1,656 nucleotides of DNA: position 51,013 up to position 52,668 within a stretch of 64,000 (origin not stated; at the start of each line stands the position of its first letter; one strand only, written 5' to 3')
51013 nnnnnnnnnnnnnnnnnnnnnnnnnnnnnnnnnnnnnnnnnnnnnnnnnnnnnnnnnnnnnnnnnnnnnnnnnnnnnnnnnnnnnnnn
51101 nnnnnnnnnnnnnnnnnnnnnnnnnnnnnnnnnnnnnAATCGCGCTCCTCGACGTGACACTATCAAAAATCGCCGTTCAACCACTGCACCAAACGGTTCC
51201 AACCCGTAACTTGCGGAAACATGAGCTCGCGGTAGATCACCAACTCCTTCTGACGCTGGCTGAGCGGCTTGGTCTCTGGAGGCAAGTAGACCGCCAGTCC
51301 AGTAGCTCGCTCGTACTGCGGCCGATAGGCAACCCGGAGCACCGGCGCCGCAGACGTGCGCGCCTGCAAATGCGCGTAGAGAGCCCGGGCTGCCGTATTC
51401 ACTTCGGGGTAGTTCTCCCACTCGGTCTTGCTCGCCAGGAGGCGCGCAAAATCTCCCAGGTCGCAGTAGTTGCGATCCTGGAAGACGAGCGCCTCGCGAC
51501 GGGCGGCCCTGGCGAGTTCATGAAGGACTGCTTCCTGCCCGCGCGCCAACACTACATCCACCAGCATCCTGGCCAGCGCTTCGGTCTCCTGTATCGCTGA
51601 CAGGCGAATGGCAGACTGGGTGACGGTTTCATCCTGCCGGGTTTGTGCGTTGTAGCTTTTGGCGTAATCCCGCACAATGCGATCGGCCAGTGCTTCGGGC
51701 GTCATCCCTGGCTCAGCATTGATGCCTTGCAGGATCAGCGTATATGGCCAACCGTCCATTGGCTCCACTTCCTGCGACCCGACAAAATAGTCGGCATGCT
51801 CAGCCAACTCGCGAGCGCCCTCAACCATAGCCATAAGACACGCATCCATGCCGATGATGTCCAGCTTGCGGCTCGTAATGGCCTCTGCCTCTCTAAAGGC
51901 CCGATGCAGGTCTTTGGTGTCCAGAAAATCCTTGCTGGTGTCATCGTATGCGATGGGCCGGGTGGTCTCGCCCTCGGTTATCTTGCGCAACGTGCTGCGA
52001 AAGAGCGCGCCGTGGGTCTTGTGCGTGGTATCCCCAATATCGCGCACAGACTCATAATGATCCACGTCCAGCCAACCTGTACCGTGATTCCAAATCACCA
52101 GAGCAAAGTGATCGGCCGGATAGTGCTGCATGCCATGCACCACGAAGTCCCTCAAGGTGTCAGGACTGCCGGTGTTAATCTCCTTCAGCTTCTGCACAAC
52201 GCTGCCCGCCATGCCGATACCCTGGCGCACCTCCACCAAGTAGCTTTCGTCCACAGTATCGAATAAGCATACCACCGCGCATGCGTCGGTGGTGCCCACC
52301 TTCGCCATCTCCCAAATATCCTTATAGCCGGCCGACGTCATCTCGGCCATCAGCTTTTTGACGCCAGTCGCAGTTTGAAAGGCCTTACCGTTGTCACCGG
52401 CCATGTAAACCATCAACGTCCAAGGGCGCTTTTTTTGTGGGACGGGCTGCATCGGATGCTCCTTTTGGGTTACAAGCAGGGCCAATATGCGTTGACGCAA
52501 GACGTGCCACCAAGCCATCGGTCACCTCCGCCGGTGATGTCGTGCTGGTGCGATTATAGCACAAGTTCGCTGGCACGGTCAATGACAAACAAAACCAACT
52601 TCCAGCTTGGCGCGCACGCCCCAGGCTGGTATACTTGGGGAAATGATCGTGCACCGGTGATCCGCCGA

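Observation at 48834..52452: Intracellular clostripain + CHAT two-protease cassette: candidate proteolytic-cascade conflict/defence system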

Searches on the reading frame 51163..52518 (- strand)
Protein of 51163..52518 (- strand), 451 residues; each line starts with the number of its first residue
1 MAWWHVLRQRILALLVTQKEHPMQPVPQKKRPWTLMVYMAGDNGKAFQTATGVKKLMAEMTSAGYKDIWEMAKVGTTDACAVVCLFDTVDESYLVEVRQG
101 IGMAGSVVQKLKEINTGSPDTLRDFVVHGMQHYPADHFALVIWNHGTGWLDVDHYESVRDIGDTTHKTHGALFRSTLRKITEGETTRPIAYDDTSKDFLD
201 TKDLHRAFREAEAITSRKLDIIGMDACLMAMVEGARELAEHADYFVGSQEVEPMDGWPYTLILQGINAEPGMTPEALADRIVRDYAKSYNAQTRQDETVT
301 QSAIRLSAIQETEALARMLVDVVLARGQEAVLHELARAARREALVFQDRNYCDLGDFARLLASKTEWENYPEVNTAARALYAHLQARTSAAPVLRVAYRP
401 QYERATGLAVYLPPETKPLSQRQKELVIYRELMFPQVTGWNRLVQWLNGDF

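Call 3: search_protein_families(library=pfam, proteins=[window:51163-52518:-], max_evalue=0.1)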
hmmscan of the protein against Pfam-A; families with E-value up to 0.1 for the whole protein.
window:51163-52518:- (451 aa): 1 family
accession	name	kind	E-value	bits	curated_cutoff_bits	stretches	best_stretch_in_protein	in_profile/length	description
PF03415.19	Peptidase_C11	-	3.9e-42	145.5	25.8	2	184-363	106-282/359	Clostripain family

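Call 4: search_protein_families(library=padloc, proteins=[window:51163-52518:-], max_evalue=0.1)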
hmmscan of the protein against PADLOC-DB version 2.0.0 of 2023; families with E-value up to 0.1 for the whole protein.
window:51163-52518:- (451 aa): 0 families

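Call 7: find_homologous_proteins(query=window:51163-52518:-)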
Query window:51163-52518:- (451 aa): 362 proteins with E <= 0.001 among 8000 candidates; the best 120 are listed.
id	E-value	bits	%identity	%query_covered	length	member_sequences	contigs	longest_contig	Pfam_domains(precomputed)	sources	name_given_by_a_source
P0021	9.2e-275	929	95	95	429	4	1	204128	PF03415.20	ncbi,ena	-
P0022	1.1e-228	777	79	95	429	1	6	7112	PF03415.20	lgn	-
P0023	1.5e-227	774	79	95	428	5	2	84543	PF03415.20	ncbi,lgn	-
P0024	2.8e-225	766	73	100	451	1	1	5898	PF03415.20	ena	-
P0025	2.9e-223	759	77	95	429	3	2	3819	PF03415.20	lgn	-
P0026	3.2e-223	759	77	95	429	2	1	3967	PF03415.20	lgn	-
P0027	1.1e-220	751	76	95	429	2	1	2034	PF03415.20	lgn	-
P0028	4.1e-218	742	72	100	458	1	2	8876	PF03415.20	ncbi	-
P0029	6.0e-218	742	76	95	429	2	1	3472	PF03415.20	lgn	-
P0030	3.2e-196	670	67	99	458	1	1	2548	PF03415.20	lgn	-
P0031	7.9e-194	662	68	94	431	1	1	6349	PF03415.20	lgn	-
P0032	9.6e-190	649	69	94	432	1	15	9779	PF03415.20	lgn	-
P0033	1.1e-185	636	65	94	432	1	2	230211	PF03415.20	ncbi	-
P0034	6.4e-184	630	66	95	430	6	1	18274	PF03415.20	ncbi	-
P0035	9.9e-184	629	65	94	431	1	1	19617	PF03415.20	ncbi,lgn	-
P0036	3.0e-183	628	65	94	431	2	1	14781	PF03415.20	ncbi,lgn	-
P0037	2.8e-182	624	65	95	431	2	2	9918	PF03415.20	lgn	-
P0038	5.8e-181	620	65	94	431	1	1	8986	PF03415.20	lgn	-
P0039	1.0e-180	619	64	94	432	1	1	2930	PF03415.20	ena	-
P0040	6.7e-180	617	65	94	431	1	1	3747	PF03415.20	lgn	-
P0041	1.7e-177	609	62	100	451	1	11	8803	PF03415.20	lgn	-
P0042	1.1e-175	603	64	94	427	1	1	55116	PF03415.20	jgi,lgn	jgi:hypothetical protein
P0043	4.2e-172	591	61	97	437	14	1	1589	PF03415.20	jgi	jgi:hypothetical protein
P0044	5.0e-171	587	61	95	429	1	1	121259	PF03415.20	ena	-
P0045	6.0e-171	587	85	66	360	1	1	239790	PF03415.20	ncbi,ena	-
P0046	1.8e-170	585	62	93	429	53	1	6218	PF03415.20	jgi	-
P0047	4.0e-170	584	61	95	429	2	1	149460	PF03415.20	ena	-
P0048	3.6e-168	578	61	93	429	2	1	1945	PF03415.20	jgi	jgi:hypothetical protein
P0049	5.7e-168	577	61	93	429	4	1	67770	PF03415.20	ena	-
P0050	1.2e-165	570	61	95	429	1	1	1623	PF03415.20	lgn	-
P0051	1.3e-161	556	59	95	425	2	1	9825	PF03415.20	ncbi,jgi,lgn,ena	-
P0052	1.4e-161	556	60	94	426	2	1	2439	PF03415.20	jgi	-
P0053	8.4e-161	554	59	96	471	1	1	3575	PF03415.20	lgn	-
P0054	5.8e-160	551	59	95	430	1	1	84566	PF03415.20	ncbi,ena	-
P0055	1.8e-159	549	60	94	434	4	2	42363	PF03415.20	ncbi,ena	-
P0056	1.2e-158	547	60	95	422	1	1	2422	PF03415.20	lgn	-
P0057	1.4e-158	546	59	95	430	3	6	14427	PF03415.20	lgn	-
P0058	6.5e-157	541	59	93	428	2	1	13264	PF03415.20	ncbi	-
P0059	1.4e-156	540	59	95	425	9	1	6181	PF03415.20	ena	-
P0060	2.4e-155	536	58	94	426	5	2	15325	PF03415.20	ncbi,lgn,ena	-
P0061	5.3e-155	535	62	88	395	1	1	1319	PF03415.20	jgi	jgi:hypothetical protein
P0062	5.5e-155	534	55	100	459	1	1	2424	PF03415.20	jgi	jgi:hypothetical protein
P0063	2.6e-154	532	57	94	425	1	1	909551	PF03415.20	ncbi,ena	-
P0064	6.5e-154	531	56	93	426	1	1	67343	PF03415.20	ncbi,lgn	-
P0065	7.1e-153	528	59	92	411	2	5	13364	PF03415.20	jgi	-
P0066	1.0e-152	527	58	93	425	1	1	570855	PF03415.20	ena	-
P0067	2.7e-152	526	56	95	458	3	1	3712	PF03415.20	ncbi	-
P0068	4.8e-151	521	55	94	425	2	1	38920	PF03415.20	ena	-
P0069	6.1e-151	521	57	96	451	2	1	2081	PF03415.20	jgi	jgi:hypothetical protein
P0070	3.6e-150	519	58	93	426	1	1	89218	PF03415.20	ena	-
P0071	1.0e-149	517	55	97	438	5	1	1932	PF03415.20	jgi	jgi:hypothetical protein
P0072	4.3e-149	515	55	94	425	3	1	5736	PF03415.20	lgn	-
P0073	5.0e-149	515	57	94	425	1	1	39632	PF03415.20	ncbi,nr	ncbi:MAG: clostripain-related cysteine peptidase [Chloroflexi bacterium]|nr:clostripain-related cyst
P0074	6.2e-149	515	56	94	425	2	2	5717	PF03415.20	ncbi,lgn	-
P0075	7.6e-148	511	57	93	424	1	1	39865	PF03415.20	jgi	jgi:hypothetical protein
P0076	1.0e-147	511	56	94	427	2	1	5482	PF03415.20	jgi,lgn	-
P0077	1.9e-147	510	55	94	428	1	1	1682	PF03415.20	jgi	jgi:hypothetical protein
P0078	3.0e-147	509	56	93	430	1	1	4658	PF03415.20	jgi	jgi:hypothetical protein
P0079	3.8e-147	509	54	93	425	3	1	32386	PF03415.20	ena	-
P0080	2.1e-146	506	53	100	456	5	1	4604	PF03415.20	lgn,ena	-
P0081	2.6e-146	506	56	94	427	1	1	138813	PF03415.20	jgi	jgi:hypothetical protein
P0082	6.3e-146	505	55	94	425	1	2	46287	PF03415.20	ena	-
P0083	6.8e-146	505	55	93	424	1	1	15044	PF03415.20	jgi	jgi:hypothetical protein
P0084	2.1e-145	503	58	95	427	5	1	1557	PF03415.20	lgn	-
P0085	9.4e-145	501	56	94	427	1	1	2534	PF03415.20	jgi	jgi:hypothetical protein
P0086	1.1e-144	501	55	93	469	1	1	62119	PF03415.20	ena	-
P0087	3.2e-144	499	55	94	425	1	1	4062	PF03415.20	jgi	jgi:hypothetical protein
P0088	6.5e-144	498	53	96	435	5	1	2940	PF03415.20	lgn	-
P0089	7.1e-144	498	56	94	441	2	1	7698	PF03415.20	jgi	jgi:hypothetical protein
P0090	1.0e-143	497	56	93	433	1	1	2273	PF03415.20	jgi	jgi:hypothetical protein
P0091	1.1e-143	497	56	92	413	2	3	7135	PF03415.20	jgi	jgi:hypothetical protein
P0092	1.3e-143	497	56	91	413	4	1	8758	PF03415.20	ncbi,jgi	-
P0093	1.5e-143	497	55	93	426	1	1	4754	PF03415.20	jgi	-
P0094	2.3e-143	496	55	94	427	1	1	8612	PF03415.20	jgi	jgi:hypothetical protein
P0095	3.5e-143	496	58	94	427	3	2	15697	PF03415.20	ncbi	-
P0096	3.9e-143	495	57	95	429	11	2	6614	PF03415.20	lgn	-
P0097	4.9e-143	495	57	94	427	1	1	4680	PF03415.20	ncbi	-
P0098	7.4e-143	495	56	94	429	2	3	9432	PF03415.20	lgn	-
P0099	7.9e-143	494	54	94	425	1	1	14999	PF03415.20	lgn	-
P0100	8.5e-143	494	55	94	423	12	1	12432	PF03415.20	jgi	-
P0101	9.6e-143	494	55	93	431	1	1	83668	PF03415.20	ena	-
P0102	1.6e-142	493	56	94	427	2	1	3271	PF03415.20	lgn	-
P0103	1.6e-142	493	55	94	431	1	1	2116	PF03415.20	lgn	-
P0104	1.8e-142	493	55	94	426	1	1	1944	PF03415.20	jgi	jgi:hypothetical protein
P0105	2.0e-142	493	56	91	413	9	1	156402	PF03415.20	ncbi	-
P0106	2.8e-142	493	56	94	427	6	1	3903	PF03415.20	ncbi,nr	ncbi:MAG: hypothetical protein QG637_57 [Chloroflexota bacterium]|nr:hypothetical protein [Chlorofle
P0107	5.8e-142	492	55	93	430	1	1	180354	PF03415.20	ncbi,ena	-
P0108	1.1e-141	491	57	91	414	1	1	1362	PF03415.20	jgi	jgi:hypothetical protein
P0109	1.8e-141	490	56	94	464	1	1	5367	PF03415.20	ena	-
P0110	1.9e-141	490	52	94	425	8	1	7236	PF03415.20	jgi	-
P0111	2.6e-141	489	55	94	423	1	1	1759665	PF03415.20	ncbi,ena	-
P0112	2.7e-141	489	55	94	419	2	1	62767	PF03415.20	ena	-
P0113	7.4e-141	488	55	94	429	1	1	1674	PF03415.20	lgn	-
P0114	2.3e-140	486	54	94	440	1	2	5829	PF03415.20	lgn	-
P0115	2.8e-140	486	55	94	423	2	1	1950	PF03415.20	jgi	jgi:hypothetical protein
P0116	4.0e-139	482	56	94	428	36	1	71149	PF03415.20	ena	-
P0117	4.5e-139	482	56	94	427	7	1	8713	PF03415.20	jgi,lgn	-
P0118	1.9e-138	480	55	94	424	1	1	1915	PF03415.20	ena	-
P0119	2.0e-138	480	55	94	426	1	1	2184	PF03415.20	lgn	-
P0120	9.0e-138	478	52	94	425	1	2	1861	PF03415.20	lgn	-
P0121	1.2e-136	474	55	94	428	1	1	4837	PF03415.20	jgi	jgi:hypothetical protein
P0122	2.0e-136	473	55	94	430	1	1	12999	PF03415.20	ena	-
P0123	4.3e-136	472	53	94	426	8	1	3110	PF03415.20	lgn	-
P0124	1.7e-135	470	64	73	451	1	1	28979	PF03415.20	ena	-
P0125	7.4e-135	468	61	81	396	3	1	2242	PF03415.20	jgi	jgi:hypothetical protein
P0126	9.9e-135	468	53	94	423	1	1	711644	PF03415.20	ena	-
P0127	7.6e-134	465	54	94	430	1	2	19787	PF03415.20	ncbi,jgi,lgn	jgi:hypothetical protein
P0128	2.5e-133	463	55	91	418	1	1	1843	PF03415.20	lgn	-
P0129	5.7e-132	459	52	92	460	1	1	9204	PF03415.20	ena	-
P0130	2.6e-130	453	54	92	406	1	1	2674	PF03415.20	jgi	jgi:hypothetical protein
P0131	5.9e-129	449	53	92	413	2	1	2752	PF03415.20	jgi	jgi:hypothetical protein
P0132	8.6e-129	448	52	94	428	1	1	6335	PF03415.20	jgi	jgi:hypothetical protein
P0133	2.8e-128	446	52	93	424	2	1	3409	PF03415.20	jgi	-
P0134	3.0e-127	443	51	94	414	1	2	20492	PF03415.20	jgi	jgi:hypothetical protein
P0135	8.9e-123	428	50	94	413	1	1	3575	PF03415.20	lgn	-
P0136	5.6e-118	413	67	60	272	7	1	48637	PF03415.20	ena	-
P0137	6.5e-118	412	67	60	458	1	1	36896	PF03415.20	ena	-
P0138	8.5e-112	392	58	68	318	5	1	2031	PF03415.20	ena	-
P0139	5.2e-108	380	64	60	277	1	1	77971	PF03415.20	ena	-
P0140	1.3e-107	378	48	95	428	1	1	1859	PF03415.20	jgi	-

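Call 11: find_related_loci(query=A2, collection=genome_contigs, flank=8000)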
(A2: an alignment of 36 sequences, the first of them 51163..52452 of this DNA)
Query A2 (429 aa) in genome_contigs; peptide patterns used: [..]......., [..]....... (x = any residue, [..] = any of these).
599 stretches matched a pattern (row limit reached: there are more); 543 encode a relative of the query (tblastn E <= 1e-3); the best 80 are kept; 79 distinct loci.
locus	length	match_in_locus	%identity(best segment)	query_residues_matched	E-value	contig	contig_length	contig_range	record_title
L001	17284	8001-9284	79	1-429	0e+0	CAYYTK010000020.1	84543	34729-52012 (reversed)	MAG TPA_asm: uncultured Anaerolineales bacterium isolate binchicken_co66_292 genome assembly, contig: NODE_532_length_84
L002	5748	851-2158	73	1-429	0e+0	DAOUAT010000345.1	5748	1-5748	MAG TPA_asm: Anaerolineae bacterium isolate H66_683 k113_192145, whole genome shotgun sequence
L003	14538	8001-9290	66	1-429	0e+0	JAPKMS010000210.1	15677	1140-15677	MAG: Anaerolineae bacterium isolate MO66 k75_251791, whole genome shotgun sequence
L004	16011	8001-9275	65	1-426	0e+0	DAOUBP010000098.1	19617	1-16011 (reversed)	MAG TPA_asm: Anaerolineae bacterium isolate H71_738 k91_102423, whole genome shotgun sequence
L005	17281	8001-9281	59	8-429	6e-170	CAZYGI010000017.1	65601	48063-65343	MAG TPA_asm: uncultured Anaerolineales bacterium isolate binchicken_co115_307 genome assembly, contig: NODE_823_length_6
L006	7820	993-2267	59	1-429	1e-167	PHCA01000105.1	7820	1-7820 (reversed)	MAG: Chloroflexi bacterium HGW-Chloroflexi-1 bjp_ig2158_scaffold_4385, whole genome shotgun sequence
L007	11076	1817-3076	59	7-425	1e-162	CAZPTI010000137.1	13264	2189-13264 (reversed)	MAG TPA_asm: uncultured Anaerolineales bacterium isolate SRP278314_co2_92 genome assembly, contig: NODE_6288_length_1326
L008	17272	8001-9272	57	1-425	3e-161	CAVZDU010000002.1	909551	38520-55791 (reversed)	MAG: uncultured Chloroflexia bacterium isolate MFD05942.bin.2.46 genome assembly, contig: contig_2045, whole genome shot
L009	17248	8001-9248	56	7-425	1e-159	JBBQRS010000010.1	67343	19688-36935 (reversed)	MAG: Anaerolineae bacterium isolate Co_metawrap_1702 Cmw_1702_k141_24506233_length_67343_cov_22.0129, whole genome shotg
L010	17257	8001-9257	56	7-428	3e-155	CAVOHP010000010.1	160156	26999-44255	MAG: uncultured Chloroflexia bacterium isolate MFD09848.bin.2.72 genome assembly, contig: contig_20368, whole genome sho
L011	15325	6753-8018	58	1-425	2e-158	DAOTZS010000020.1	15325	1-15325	MAG TPA_asm: Anaerolineae bacterium isolate H6_552 k131_870224, whole genome shotgun sequence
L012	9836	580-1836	57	8-429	2e-154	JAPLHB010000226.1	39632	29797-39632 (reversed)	MAG: Chloroflexota bacterium isolate LacPavin_0920_WC70_MAG_64_18 LacPavin_0920_WC70_scaffold_884749, whole genome shotg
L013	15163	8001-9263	59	1-429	6e-154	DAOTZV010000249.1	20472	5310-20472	MAG TPA_asm: Anaerolineae bacterium isolate H6_565 k131_534596, whole genome shotgun sequence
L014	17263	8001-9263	58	1-429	1e-153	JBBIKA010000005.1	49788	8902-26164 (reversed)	MAG: Chloroflexota bacterium isolate CYS170214_bin_175 NODE_884_length_49788_cov_21.021495, whole genome shotgun sequenc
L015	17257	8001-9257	56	7-425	1e-150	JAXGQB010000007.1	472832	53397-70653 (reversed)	MAG: Anaerolineae bacterium isolate AnMBR.bin316 bin316_7, whole genome shotgun sequence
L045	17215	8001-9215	39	6-391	2e-83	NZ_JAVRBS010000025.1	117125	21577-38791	MAG: Nostoc sp. ChiVER01 contig_25, whole genome shotgun sequence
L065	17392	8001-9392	36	3-418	1e-70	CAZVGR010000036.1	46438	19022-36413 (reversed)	MAG TPA_asm: uncultured Anaerolinea sp. isolate SRP304446_co1_50 genome assembly, contig: NODE_516_length_46438_cov_17.2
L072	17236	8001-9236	37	11-426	8e-65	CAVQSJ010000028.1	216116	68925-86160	MAG: uncultured Gammaproteobacteria bacterium isolate MFD00032.bin.3.452 genome assembly, contig: contig_66727, whole ge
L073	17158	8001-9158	37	11-391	5e-64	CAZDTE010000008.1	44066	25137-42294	MAG TPA_asm: uncultured Ardenticatenales bacterium isolate binchicken_co275_99 genome assembly, contig: NODE_794_length_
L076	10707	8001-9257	33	8-427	8e-62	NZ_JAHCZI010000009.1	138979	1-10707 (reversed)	Geobacter hydrogenophilus strain DSM 13691 NODE_9_length_138979_cov_232.021576, whole genome shotgun sequence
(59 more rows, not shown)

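Call 17: search_protein_families(library=pfam, proteins=[L045:84-2267:+, L045:2264-3451:+, L045:3451-4230:+, L045:4227-6101:+, L045:6131-7918:+, L045:9370-10326:+, L045:10323-11093:+, L045:11156-13189:-, L045:13872-15038:-, L045:15028-15963:-], max_evalue=0.01)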
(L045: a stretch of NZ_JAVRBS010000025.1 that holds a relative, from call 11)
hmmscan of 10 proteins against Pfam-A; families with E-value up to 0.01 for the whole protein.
L045:84-2267:+ (727 aa): 1 family
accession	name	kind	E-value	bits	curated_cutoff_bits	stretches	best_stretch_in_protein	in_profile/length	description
PF12770.12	CHAT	-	2.7e-08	34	24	1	465-591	156-289/289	CHAT domain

L045:2264-3451:+ (395 aa): 2 families
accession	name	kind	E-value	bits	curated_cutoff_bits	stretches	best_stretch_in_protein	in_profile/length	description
PF12770.12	CHAT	-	1.3e-15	58.1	24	1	229-365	140-268/289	CHAT domain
PF01364.23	Peptidase_C25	-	0.0052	16.5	23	1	287-369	263-350/374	Peptidase family C25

L045:3451-4230:+ (259 aa): 2 families
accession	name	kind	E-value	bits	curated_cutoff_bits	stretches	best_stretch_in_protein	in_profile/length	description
PF02183.23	HALZ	-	0.00013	22.5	28.1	0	43-75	10-42/43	Homeobox associated leucine zipper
PF15619.11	Lebercilin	-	0.0066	16.5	34.3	1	14-87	118-191/193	Ciliary protein causing Leber congenital amaurosis disease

L045:4227-6101:+ (624 aa): 4 families
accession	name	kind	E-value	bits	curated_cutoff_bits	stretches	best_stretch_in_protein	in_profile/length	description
PF07494.17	Reg_prop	-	4.5e-23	78.8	20.4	0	544-566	2-23/24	Two component regulator propeller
PF23748.1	Beta-prop_LRRK2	-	1.5e-06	27.9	26.9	0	548-578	275-304/359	LRRK2 beta propeller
PF24807.1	WD40_CDC20-Fz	-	1.6e-06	28.1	200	1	519-609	20-114/292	CDC20/Fizzy WD40 domain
PF16819.11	DUF5074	-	0.0024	17.4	27.2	0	102-157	153-213/353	Domain of unknown function (DUF5074)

L045:6131-7918:+ (595 aa): 2 families
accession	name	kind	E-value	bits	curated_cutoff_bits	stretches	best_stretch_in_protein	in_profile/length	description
PF00012.26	HSP70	-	9e-164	546.4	20.6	1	6-581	1-578/599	Hsp70 protein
PF06723.19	MreB_Mbl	-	6.3e-20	71.7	27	1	120-377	73-316/327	MreB/Mbl protein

L045:9370-10326:+ (318 aa): 1 family
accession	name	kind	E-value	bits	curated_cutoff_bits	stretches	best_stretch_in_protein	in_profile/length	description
PF07804.18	HipA_C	-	0.0001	22.5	30.5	1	159-215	116-169/213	HipA-like C-terminal domain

L045:10323-11093:+ (256 aa): 1 family
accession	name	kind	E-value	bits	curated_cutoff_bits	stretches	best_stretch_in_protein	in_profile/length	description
PF08797.16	HIRAN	-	3e-08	33.8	24.7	1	130-214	3-83/96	HIRAN domain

L045:11156-13189:- (677 aa): 6 families
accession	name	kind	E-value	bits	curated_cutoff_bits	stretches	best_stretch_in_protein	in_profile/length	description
PF05729.18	NACHT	-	1.7e-08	34.9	26.7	1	364-511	4-160/167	NACHT domain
PF13401.12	AAA_22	-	0.00056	20.7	27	0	362-471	7-84/130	AAA domain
PF24883.2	NPHP3_N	-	0.00068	20.3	24.8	0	438-480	124-164/164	Nephrocystin 3, N-terminal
PF20720.3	nSTAND3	-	0.002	18.3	27.2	1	361-388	18-45/155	Novel STAND NTPase 3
PF13191.12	AAA_16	-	0.0037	18.2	32.6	0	361-476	25-137/167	AAA ATPase domain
PF01580.24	FtsK_SpoIIIE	-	0.0053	16.7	24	0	353-385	32-64/221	FtsK/SpoIIIE family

L045:13872-15038:- (388 aa): 1 family
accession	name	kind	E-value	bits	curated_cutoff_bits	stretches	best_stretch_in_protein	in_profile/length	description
PF05762.20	VWA_CoxE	-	5.9e-12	45.9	26.4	2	181-266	12-98/222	VWA domain containing CoxE-like protein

L045:15028-15963:- (311 aa): 23 families
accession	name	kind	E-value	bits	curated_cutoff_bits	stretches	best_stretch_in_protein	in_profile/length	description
PF07728.20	AAA_5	-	1.8e-15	57.6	22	1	61-211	1-139/139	AAA domain (dynein-related subfamily)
PF00004.35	AAA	-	5.9e-12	46.6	21.2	1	62-211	1-123/131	ATPase family associated with various cellular activities (AAA)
PF07724.20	AAA_2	-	1.5e-09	38.5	27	1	62-201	6-127/166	AAA domain (Cdc48 subfamily)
PF13401.12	AAA_22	-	8.9e-06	26.5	27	1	59-171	5-104/130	AAA domain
PF07726.17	AAA_3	-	9.3e-06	26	27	0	149-199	64-112/131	ATPase family associated with various cellular activities (AAA)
PF00158.32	Sigma54_activat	-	9.3e-06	25.9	20.2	0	143-217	89-163/168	Sigma-54 interaction domain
PF13191.12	AAA_16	-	2.4e-05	25.3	32.6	1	60-165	25-150/167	AAA ATPase domain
PF03215.21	Rad17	-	4.6e-05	23.9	23.8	1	52-159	35-143/186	Rad17 P-loop domain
PF20720.3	nSTAND3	-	9e-05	22.7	27.2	1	56-95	14-54/155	Novel STAND NTPase 3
PF05729.18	NACHT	-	0.00011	22.5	26.7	1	60-83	1-24/167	NACHT domain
PF01637.24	ATPase_2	-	0.00014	22.1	33.2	1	59-171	20-135/225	ATPase domain predominantly from Archaea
PF13245.12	AAA_19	-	0.00021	21.9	25.1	1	56-174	8-117/134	AAA domain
PF00910.28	RNA_helicase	-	0.00073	20.4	21.5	0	63-93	2-36/105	RNA helicase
PF24883.2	NPHP3_N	-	0.00092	19.9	24.8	1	60-83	23-46/164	Nephrocystin 3, N-terminal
PF19263.5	DUF5906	-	0.0015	19.6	27.6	0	143-204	39-106/114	Family of unknown function (DUF5906)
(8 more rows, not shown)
